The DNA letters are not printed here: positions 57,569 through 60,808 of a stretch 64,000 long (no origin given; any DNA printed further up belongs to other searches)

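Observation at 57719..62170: Stand-alone 1483-aa Fe-S nuclease / SF1B helicase fusion (bacterial Dna2-like or Nhi-like candidate)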

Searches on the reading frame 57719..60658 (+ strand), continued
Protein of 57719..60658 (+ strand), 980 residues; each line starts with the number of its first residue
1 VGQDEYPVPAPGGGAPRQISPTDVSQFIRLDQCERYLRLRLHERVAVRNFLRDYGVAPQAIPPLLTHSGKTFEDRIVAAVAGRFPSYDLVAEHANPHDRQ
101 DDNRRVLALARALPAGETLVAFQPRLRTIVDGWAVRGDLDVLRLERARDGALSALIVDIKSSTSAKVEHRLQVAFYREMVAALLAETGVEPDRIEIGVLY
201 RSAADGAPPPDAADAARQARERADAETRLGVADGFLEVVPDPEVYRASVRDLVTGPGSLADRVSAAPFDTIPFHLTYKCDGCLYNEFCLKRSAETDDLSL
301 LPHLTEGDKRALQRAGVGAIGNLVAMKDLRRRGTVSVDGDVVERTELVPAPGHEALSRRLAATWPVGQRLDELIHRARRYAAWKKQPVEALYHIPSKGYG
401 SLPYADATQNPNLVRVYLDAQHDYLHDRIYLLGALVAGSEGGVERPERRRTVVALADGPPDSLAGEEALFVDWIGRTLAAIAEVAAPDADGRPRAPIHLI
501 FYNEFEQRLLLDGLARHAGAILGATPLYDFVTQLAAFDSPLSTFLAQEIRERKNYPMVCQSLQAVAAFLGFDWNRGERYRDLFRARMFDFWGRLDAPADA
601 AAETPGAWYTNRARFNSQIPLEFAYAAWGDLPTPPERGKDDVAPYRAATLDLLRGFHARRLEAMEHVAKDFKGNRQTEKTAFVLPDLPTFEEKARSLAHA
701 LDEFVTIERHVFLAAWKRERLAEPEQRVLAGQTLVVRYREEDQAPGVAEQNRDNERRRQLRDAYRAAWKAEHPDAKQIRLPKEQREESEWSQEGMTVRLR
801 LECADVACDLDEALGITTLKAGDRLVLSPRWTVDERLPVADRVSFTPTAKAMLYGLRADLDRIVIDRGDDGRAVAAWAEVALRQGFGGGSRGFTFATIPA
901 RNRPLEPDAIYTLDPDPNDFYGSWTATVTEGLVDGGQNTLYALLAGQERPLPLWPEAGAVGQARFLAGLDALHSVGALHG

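Call 52: search_dna_similar(query=window:57719-60658:+, collection=phages, mode=protein, max_evalue=0.001, max_rows=25)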
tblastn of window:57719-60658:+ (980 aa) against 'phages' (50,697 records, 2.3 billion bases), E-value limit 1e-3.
Records with a match: 1; places in all: 1; records where one place covers at least 80% of the query: 0.
Best place of each record, by identity: <60% 1.
By first word of the organism name: Bacteriophage 1.
By host as written in the record: - 1.
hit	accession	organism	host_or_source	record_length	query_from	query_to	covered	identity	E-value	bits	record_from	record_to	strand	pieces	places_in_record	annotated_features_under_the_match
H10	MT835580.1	Bacteriophage sp.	human fecal samples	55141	136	336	21%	27.3%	2e-5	55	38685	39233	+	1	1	record has no annotation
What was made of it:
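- No copies were found in phage records (call 52).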

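Call 53: get_annotated_region(hit=H2, flank=9000)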
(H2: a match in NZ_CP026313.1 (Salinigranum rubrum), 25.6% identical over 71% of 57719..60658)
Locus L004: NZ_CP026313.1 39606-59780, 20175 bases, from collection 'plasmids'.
description: Salinigranum rubrum strain GX10 plasmid unnamed4, complete sequence
organism: Salinigranum rubrum (NCBI taxid 755307)
taxonomy: Archaea; Euryarchaeota; Halobacteria; Halobacteriales; Haloferacaceae; Salinigranum; Salinigranum rubrum
host: -; source: cell culture,marine solar saltern brine; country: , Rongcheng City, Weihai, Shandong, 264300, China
typing (MOB-suite, as given by PLSDB): non-mobilizable; mating-pair formation MPF_T
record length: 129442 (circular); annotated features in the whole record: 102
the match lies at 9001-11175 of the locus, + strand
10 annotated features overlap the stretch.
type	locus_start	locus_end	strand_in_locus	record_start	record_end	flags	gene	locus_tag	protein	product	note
CDS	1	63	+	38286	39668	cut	dgt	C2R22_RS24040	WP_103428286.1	dGTP triphosphohydrolase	GO:0015949 - nucleobase-containing small molecule interconversion [Evidence IEA]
CDS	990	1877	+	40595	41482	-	-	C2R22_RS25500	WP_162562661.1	hypothetical protein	-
CDS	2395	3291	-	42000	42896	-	-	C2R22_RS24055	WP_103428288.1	DNA-binding protein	-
CDS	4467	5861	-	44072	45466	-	-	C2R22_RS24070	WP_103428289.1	ATP-binding protein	-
CDS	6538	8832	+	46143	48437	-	-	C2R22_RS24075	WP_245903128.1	Piwi domain-containing protein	-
CDS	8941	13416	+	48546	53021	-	-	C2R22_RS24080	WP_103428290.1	AAA domain-containing protein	-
CDS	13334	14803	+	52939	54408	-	-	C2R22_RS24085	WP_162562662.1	metallophosphoesterase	-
CDS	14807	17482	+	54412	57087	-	-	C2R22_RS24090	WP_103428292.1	AAA family ATPase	GO:0006302 - double-strand break repair [Evidence IEA]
CDS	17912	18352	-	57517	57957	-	-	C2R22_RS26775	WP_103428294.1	hypothetical protein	-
CDS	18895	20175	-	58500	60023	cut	-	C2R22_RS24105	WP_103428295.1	primase-associated protein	-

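Call 54: get_annotated_region(hit=H1, flank=9000)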
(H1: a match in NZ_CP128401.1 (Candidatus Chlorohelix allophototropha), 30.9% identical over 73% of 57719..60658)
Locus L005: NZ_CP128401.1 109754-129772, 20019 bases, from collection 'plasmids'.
description: Candidatus Chlorohelix allophototropha isolate L227-S17 plasmid unnamed1, complete sequence
organism: Candidatus Chlorohelix allophototropha (NCBI taxid 3003348)
taxonomy: Bacteria; Chloroflexota; Chloroflexia; Candidatus Chloroheliales; Candidatus Chloroheliaceae; Candidatus Chlorohelix; Candidatus Chlorohelix allophototropha
host: -; source: Single colony of Candidatus Chlorohelix allophototropha from a non-axenic enrichment (subculture 19.9); ...; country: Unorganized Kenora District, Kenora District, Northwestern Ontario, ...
typing (MOB-suite, as given by PLSDB): non-mobilizable
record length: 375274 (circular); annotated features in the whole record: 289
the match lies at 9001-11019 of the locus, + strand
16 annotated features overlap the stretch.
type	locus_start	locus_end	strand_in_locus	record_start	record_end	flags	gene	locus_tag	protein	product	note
CDS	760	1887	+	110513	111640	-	-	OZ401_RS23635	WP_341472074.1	glycosyltransferase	-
CDS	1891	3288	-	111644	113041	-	-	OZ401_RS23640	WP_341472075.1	folylpolyglutamate synthase/dihydrofolate synthase family protein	GO:0006730 - one-carbon metabolic process [Evidence IEA]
CDS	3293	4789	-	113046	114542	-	-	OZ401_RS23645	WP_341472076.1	hypothetical protein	-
CDS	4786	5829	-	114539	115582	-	-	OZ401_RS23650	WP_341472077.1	glycosyltransferase family 2 protein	-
CDS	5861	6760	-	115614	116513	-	-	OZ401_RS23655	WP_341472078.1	haloalkane dehalogenase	-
CDS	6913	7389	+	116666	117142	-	-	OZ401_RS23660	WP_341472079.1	DinB family protein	-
CDS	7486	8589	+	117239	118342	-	-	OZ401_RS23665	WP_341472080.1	hypothetical protein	-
CDS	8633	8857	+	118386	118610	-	-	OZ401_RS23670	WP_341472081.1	hypothetical protein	-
CDS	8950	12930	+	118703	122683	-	-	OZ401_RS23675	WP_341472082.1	AAA domain-containing protein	-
CDS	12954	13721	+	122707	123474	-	-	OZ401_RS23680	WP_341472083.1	hypothetical protein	-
CDS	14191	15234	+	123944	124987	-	-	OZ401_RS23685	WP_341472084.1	ATP-binding cassette domain-containing protein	-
CDS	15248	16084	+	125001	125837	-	-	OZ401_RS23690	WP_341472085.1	ABC-2 family transporter protein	-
CDS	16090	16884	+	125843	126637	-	-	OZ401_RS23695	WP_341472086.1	ABC-2 family transporter protein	-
CDS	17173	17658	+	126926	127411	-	-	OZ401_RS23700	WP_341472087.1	integrase core domain-containing protein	GO:0015074 - DNA integration [Evidence IEA]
CDS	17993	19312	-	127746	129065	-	-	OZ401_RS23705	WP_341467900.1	transposase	-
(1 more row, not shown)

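Call 55: get_annotated_region(hit=H4, flank=9000)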
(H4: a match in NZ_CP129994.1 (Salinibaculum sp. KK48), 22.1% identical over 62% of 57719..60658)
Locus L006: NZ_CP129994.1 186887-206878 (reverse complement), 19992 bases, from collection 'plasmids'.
description: Salinibaculum sp. KK48 plasmid unnamed2, complete sequence
organism: Salinibaculum sp. KK48 (NCBI taxid 3058903)
taxonomy: Archaea; Euryarchaeota; Halobacteria; Halobacteriales; Haloarculaceae; Salinibaculum; Salinibaculum sp. KK48
host: -; source: cell culture,sediment; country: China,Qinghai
typing (MOB-suite, as given by PLSDB): non-mobilizable
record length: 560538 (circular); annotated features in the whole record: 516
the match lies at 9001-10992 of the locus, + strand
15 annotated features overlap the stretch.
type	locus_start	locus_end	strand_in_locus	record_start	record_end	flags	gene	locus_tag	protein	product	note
CDS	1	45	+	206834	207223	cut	-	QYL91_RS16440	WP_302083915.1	hypothetical protein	-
CDS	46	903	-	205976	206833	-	-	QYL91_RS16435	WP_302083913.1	hypothetical protein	-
CDS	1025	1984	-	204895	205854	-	-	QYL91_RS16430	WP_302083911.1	flap structure-specific endonuclease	-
CDS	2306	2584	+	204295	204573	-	-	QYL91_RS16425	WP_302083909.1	PadR family transcriptional regulator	-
CDS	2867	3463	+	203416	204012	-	-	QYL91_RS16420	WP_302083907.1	hypothetical protein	-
CDS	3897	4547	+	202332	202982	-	-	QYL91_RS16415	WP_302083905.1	hypothetical protein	-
CDS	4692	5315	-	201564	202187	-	-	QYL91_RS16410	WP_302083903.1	hypothetical protein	-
CDS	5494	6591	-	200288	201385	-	-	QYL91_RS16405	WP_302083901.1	hypothetical protein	-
CDS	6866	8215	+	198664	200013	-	-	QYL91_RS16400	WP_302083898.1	thymidylate synthase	GO:0006231 - dTMP biosynthetic process [Evidence IEA]; GO:0032259 - methylation [Evidence IEA]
CDS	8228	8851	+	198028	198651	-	-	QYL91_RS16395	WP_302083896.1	dihydrofolate reductase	GO:0046654 - tetrahydrofolate biosynthetic process [Evidence IEA]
CDS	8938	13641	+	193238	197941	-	-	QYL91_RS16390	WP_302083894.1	bifunctional RecB family nuclease/DEAD/DEAH box helicase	-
CDS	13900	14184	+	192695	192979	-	-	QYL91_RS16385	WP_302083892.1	hypothetical protein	-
CDS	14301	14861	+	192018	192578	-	-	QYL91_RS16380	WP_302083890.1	UPF0058 family protein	-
CDS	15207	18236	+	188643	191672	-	-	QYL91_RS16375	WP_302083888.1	DNA-directed DNA polymerase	-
CDS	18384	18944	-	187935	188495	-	-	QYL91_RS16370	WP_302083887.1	helix-hairpin-helix domain-containing protein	-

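Call 57: search_protein_families(library=pfam, proteins=[L004:8941-13413:+, L004:6538-8829:+, L006:8938-13638:+, L005:8950-12927:+, P0165, P0239], max_evalue=0.01)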
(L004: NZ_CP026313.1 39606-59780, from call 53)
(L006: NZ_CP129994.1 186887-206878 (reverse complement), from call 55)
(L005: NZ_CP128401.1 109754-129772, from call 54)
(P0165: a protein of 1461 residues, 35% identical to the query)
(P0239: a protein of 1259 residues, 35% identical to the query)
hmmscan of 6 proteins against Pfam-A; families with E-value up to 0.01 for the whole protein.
L004:8941-13413:+ (1491 aa): 5 families
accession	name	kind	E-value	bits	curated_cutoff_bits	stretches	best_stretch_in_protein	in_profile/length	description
PF13087.12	AAA_12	-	1.3e-16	61.2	27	1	1243-1422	17-194/195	AAA domain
PF13604.12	AAA_30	-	8.7e-09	35.8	27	1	1149-1196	89-136/191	AAA domain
PF13086.12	AAA_11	-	1.8e-08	34.9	27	1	985-1052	8-75/257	AAA domain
PF00004.35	AAA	-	4.3e-06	27.6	21.2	1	996-1047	2-53/131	ATPase family associated with various cellular activities (AAA)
PF13245.12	AAA_19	-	5.2e-06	27.1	25.1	1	990-1191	9-132/134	AAA domain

L004:6538-8829:+ (764 aa): 1 family
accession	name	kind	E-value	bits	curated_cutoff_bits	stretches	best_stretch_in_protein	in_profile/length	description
PF02171.23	Piwi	-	1.1e-19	71.2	28.9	1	486-750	12-300/302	Piwi domain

L006:8938-13638:+ (1567 aa): 5 families
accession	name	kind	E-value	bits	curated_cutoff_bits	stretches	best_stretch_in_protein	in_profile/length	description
PF13087.12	AAA_12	-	5.3e-20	72.3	27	1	1304-1483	14-194/195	AAA domain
PF13086.12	AAA_11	-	5.9e-10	39.8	27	1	1024-1119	3-93/257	AAA domain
PF13245.12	AAA_19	-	9.9e-09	35.9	25.1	1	1027-1246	1-132/134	AAA domain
PF13604.12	AAA_30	-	8e-08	32.7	27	1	1200-1248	84-133/191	AAA domain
PF12705.13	PDDEXK_1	-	4.3e-06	27.3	22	1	89-285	66-246/247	PD-(D/E)XK nuclease superfamily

L005:8950-12927:+ (1326 aa): 8 families
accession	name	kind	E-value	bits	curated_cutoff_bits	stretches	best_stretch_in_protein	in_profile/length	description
PF13087.12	AAA_12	-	2.8e-22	79.7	27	1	1082-1277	3-194/195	AAA domain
PF13086.12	AAA_11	-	6e-12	46.3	27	2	867-935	4-74/257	AAA domain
PF12705.13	PDDEXK_1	-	6.8e-09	36.5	22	1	80-258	86-246/247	PD-(D/E)XK nuclease superfamily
PF13604.12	AAA_30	-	9.4e-09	35.7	27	1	867-1062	4-131/191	AAA domain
PF13245.12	AAA_19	-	2.5e-08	34.6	25.1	1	869-1061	1-131/134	AAA domain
PF00270.35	DEAD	-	0.00026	21.2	26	1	866-1032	1-129/167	DEAD/DEAH box helicase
PF05127.21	NAT10_TcmA_helicase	-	0.0039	17.5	22.7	0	884-947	2-58/176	RNA cytidine acetyltransferase NAT10/TcmA, helicase domain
PF13538.12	UvrD_C_2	-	0.0059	16.9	27.4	0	1221-1274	4-52/52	UvrD-like helicase C-terminal domain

P0165 (1461 aa): 9 families
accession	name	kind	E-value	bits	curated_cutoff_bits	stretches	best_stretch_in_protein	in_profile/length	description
PF13087.12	AAA_12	-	1.4e-22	80.7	27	1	1217-1407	15-194/195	AAA domain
PF13086.12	AAA_11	-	1.3e-15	58.4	27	2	982-1037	18-74/257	AAA domain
PF13604.12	AAA_30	-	9.3e-10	39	27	1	983-1192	20-140/191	AAA domain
PF13245.12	AAA_19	-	3.7e-09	37.3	25.1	1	979-1181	9-130/134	AAA domain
PF13538.12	UvrD_C_2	-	0.00026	21.2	27.4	1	1351-1404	4-52/52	UvrD-like helicase C-terminal domain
PF13191.12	AAA_16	-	0.00042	21.3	32.6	1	983-1079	26-109/167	AAA ATPase domain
PF02562.22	PhoH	-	0.00097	19.1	27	0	973-1009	11-48/205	PhoH-like protein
PF01443.25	Viral_helicase1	-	0.0027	18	21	0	1343-1404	169-227/228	Viral superfamily 1 RNA helicase core domain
PF00270.35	DEAD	-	0.0046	17.2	26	0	1116-1154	94-130/167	DEAD/DEAH box helicase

P0239 (1259 aa): 10 families
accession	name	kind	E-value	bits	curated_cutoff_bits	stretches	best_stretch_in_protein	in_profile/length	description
PF13087.12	AAA_12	-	4.7e-18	65.9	27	1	1013-1209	2-194/195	AAA domain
PF13086.12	AAA_11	-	2.5e-16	60.7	27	2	815-881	8-76/257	AAA domain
PF13604.12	AAA_30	-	8.2e-14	52.2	27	1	809-1005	2-140/191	AAA domain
PF13245.12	AAA_19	-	3.9e-10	40.5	25.1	1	816-994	4-130/134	AAA domain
PF12705.13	PDDEXK_1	-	1.4e-07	32.1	22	1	72-231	88-246/247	PD-(D/E)XK nuclease superfamily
PF13401.12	AAA_22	-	0.00084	20.1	27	0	821-867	4-45/130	AAA domain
PF01443.25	Viral_helicase1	-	0.00087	19.6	21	0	953-1024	58-131/228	Viral superfamily 1 RNA helicase core domain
PF02562.22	PhoH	-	0.0035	17.3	27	0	807-843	3-41/205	PhoH-like protein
PF00270.35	DEAD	-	0.004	17.4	26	0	811-867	2-56/167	DEAD/DEAH box helicase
PF00580.27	UvrD-helicase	-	0.0098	16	23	0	810-870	2-59/271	UvrD/REP helicase N-terminal domain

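Call 77: find_homologous_proteins(query=L004:8941-13413:+, max_evalue=0.001)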
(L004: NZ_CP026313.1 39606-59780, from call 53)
Query L004:8941-13413:+ (1491 aa): 52 proteins with E <= 0.001 among 8000 candidates.
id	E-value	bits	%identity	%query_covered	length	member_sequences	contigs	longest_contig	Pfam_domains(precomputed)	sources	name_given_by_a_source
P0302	0.0e+0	3428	100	100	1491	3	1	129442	PF13087.13,PF13086.13,PF13604.13,PF13245.13,PF00004.36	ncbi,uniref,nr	ncbi:hypothetical protein C2R22_24065 (plasmid) [Salinigranum rubrum]|uniref:Uncharacterized protein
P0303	0.0e+0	2360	70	99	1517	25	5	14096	PF13087.13,PF13086.13,PF13604.13,PF13245.13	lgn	-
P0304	0.0e+0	2359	70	100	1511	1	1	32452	PF13087.13,PF13086.13,PF13604.13,PF13245.13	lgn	-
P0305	0.0e+0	2341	70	99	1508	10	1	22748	PF13087.13,PF13086.13,PF13604.13,PF13245.13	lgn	-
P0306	0.0e+0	2335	69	99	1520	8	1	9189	PF13087.13,PF13086.13,PF13604.13,PF13245.13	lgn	-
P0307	0.0e+0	2323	68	100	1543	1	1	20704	PF13087.13,PF13086.13,PF13604.13,PF13245.13,PF00004.36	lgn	-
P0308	0.0e+0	2308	69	100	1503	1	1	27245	PF13087.13,PF13086.13,PF13604.13,PF13245.13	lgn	-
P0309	0.0e+0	2270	68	99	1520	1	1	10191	PF13087.13,PF13086.13,PF13604.13,PF13245.13,PF00004.36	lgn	-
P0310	0.0e+0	2105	63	99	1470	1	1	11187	PF13087.13,PF13086.13,PF13604.13,PF13245.13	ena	-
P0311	0.0e+0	2091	62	99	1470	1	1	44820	PF13087.13,PF13086.13,PF13604.13,PF13245.13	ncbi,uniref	ncbi:AAA domain-containing protein [Halococcus sp. AFM35]|uniref:bifunctional RecB family nuclease/D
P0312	0.0e+0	2088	63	99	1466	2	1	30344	PF13087.13,PF13086.13,PF13604.13,PF13245.13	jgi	jgi:hypothetical protein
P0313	0.0e+0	2068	62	98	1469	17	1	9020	PF13087.13,PF13086.13,PF13604.13,PF13245.13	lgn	-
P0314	0.0e+0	2053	61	99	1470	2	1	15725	PF13087.13,PF13086.13,PF13604.13,PF13245.13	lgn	-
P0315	0.0e+0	1660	52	98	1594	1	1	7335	PF13087.13,PF13086.13,PF13604.13,PF13245.13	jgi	jgi:hypothetical protein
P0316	0.0e+0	1641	51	87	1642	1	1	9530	PF13087.13,PF13086.13,PF13604.13,PF13245.13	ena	-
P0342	6.8e-15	72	26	30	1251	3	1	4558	PF13087.13,PF13086.13,PF13604.13,PF13245.13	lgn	-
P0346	3.4e-12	63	25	37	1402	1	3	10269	PF13538.13,PF13087.13,PF13086.13,PF13604.13,PF13245.13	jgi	jgi:hypothetical protein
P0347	7.9e-12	62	28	30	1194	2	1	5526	PF13087.13,PF13086.13,PF01443.25,PF13604.13,PF13245.13,PF13482.13,PF09848.16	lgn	-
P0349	2.6e-7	47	28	29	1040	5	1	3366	PF13087.13,PF13086.13,PF13604.13,PF13482.13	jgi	jgi:predicted RecB family nuclease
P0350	1.4e-6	45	29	30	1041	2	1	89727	PF13087.13,PF13086.13,PF01443.25,PF13604.13,PF13245.13,PF13482.13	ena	-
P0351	1.8e-6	44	25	30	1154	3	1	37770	PF13087.13,PF13086.13,PF01443.25,PF13604.13,PF13245.13,PF13482.13,PF20720.4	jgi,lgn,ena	jgi:uncharacterized protein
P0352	3.1e-6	44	27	29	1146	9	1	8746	PF13087.13,PF13086.13,PF13604.13,PF13245.13,PF13482.13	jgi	jgi:uncharacterized protein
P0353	8.4e-6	42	31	12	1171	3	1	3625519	PF13087.13,PF13086.13,PF13604.13,PF13245.13,PF13482.13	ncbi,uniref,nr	ncbi:TM0106 family RecB-like putative nuclease [Microbacterium terrisoli]|uniref:TM0106 family RecB-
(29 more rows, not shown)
